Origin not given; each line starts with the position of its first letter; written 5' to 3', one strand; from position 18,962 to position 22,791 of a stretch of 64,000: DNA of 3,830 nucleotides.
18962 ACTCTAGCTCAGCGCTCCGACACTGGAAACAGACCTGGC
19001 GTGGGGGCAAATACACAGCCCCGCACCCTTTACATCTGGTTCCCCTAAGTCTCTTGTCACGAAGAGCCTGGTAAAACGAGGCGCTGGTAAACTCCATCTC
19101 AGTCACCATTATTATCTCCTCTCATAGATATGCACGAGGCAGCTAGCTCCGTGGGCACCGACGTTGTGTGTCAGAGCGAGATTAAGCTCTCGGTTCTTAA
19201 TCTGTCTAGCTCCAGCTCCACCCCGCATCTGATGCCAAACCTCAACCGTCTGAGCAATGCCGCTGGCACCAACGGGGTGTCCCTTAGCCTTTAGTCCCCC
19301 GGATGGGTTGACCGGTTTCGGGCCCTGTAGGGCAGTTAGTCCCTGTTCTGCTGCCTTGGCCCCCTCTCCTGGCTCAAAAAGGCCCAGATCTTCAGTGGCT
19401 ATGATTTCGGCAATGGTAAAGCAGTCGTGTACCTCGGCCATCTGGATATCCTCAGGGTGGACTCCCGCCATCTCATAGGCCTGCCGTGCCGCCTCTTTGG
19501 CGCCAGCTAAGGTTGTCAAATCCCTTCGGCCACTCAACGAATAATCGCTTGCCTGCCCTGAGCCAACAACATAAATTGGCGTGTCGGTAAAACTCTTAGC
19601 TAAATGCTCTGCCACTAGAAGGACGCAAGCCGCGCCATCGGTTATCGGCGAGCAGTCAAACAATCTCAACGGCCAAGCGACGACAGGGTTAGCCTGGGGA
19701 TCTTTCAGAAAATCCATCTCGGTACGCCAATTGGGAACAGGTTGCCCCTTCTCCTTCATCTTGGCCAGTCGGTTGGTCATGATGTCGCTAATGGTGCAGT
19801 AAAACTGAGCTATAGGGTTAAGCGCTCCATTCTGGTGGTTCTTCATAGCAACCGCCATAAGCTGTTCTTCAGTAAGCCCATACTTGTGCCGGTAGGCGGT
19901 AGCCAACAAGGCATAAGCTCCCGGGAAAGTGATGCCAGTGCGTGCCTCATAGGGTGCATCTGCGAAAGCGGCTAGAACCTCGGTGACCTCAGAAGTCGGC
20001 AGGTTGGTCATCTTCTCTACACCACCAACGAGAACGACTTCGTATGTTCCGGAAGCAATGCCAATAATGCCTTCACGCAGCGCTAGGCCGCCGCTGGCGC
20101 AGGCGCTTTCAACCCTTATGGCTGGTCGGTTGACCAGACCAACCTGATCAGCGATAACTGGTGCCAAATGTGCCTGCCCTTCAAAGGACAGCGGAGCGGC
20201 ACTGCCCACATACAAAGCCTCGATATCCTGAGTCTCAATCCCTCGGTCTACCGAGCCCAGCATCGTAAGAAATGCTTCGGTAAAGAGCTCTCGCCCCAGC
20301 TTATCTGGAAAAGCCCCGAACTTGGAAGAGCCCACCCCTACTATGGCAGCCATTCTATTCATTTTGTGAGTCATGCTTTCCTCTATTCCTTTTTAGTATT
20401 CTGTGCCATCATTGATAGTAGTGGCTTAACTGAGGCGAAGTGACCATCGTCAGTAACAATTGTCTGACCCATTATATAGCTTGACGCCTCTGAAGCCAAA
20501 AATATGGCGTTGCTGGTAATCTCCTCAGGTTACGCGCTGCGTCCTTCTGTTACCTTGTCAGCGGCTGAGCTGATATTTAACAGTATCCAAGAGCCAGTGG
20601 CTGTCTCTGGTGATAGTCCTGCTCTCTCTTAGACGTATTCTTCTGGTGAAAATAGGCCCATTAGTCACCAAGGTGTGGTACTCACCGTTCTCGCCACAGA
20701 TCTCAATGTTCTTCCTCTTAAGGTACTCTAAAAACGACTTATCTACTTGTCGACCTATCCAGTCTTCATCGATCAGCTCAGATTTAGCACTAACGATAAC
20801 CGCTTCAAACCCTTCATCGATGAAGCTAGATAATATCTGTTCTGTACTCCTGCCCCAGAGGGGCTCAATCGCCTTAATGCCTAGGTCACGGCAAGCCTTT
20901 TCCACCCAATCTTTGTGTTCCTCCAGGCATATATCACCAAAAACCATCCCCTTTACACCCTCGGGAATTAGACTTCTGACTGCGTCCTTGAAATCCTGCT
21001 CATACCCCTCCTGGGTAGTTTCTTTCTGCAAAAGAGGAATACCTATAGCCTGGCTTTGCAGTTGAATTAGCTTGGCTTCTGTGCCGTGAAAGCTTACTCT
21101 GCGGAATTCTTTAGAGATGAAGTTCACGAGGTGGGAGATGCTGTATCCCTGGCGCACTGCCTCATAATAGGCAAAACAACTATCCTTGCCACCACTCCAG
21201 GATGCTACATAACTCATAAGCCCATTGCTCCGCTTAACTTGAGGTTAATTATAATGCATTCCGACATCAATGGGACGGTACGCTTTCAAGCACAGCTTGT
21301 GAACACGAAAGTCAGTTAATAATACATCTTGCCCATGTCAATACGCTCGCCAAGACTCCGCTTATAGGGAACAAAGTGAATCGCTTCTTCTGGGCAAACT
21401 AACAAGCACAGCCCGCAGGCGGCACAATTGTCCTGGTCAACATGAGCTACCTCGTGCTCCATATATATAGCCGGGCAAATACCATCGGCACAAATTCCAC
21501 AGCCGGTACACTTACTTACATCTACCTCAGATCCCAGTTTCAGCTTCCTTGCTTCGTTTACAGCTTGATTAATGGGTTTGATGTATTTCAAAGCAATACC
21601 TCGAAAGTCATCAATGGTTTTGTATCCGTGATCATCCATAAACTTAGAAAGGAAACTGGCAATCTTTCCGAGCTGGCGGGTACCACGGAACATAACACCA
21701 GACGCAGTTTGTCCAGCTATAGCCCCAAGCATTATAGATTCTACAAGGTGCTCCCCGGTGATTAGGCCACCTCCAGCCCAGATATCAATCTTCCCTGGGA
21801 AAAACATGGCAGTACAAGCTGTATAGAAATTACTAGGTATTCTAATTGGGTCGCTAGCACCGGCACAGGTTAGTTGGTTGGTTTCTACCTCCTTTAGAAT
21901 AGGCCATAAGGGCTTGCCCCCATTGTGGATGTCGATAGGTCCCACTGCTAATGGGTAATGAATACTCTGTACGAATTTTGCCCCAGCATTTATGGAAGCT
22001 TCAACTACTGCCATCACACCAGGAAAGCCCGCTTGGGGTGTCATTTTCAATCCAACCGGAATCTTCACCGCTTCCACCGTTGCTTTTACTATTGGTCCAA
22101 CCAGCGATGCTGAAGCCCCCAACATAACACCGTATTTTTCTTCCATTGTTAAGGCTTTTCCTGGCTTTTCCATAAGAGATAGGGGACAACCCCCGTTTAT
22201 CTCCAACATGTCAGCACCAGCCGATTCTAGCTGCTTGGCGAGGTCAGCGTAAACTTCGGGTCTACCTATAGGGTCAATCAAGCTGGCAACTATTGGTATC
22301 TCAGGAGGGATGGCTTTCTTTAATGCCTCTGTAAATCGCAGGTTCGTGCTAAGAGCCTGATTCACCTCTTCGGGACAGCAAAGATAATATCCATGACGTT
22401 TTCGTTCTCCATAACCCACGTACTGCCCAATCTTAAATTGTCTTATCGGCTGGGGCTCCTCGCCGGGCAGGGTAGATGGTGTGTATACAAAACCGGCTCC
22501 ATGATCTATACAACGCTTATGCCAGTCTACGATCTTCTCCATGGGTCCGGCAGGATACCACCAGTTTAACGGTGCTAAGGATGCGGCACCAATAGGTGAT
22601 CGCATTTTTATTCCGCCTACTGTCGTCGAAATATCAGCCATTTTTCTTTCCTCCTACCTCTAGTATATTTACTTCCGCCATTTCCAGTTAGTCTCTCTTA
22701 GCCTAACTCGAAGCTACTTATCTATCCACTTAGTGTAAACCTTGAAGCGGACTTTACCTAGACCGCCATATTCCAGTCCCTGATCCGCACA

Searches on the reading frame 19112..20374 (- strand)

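Call 62: search_protein_families(library=pfam, proteins=[window:19112-20374:-], max_evalue=0.00001)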
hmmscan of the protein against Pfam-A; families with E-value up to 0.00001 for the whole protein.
window:19112-20374:- (420 aa): 3 families
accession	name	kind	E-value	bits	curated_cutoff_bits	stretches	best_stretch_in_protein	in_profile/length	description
PF22691.2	Thiolase_C_1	-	1.3e-42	145.3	28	1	276-419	5-144/144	Thiolase C-terminal domain-like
PF00108.29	Thiolase_N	-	9.8e-25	87.8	26.4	1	16-256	13-259/260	Thiolase, N-terminal domain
PF02803.24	Thiolase_C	-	3.4e-10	40.1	27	1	276-385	8-99/123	Thiolase, C-terminal domain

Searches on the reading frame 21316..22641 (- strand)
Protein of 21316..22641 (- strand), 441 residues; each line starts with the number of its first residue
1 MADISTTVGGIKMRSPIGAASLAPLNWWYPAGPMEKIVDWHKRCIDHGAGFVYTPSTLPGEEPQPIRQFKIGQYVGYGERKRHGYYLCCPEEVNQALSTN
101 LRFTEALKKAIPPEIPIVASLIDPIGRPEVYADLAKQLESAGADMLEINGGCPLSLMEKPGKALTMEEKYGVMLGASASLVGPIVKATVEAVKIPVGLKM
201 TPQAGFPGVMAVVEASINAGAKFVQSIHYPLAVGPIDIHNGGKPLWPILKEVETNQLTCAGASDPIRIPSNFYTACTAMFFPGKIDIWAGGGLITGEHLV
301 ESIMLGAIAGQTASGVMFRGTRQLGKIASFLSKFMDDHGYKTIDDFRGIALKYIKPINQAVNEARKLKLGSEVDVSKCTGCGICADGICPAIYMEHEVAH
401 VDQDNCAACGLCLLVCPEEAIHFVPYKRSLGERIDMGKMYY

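Call 62: search_protein_families(library=pfam, proteins=[window:21316-22641:-], max_evalue=0.00001)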
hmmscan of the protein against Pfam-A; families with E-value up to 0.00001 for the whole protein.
window:21316-22641:- (441 aa): 5 families
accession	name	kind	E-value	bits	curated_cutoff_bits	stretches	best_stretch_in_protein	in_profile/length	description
PF00037.32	Fer4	-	4.1e-09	36.3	21.1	0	400-421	2-23/24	4Fe-4S binding domain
PF12797.12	Fer4_2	-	9.4e-08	32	24.5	0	400-418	4-22/22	4Fe-4S binding domain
PF12837.12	Fer4_6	-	2.7e-07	30.7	25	1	398-421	1-24/24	4Fe-4S binding domain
PF14697.11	Fer4_21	-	5.2e-06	26.9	35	0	373-422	3-58/59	4Fe-4S dicluster domain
PF13237.11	Fer4_10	-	7e-06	26.3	25.5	1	373-417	4-53/53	4Fe-4S dicluster domain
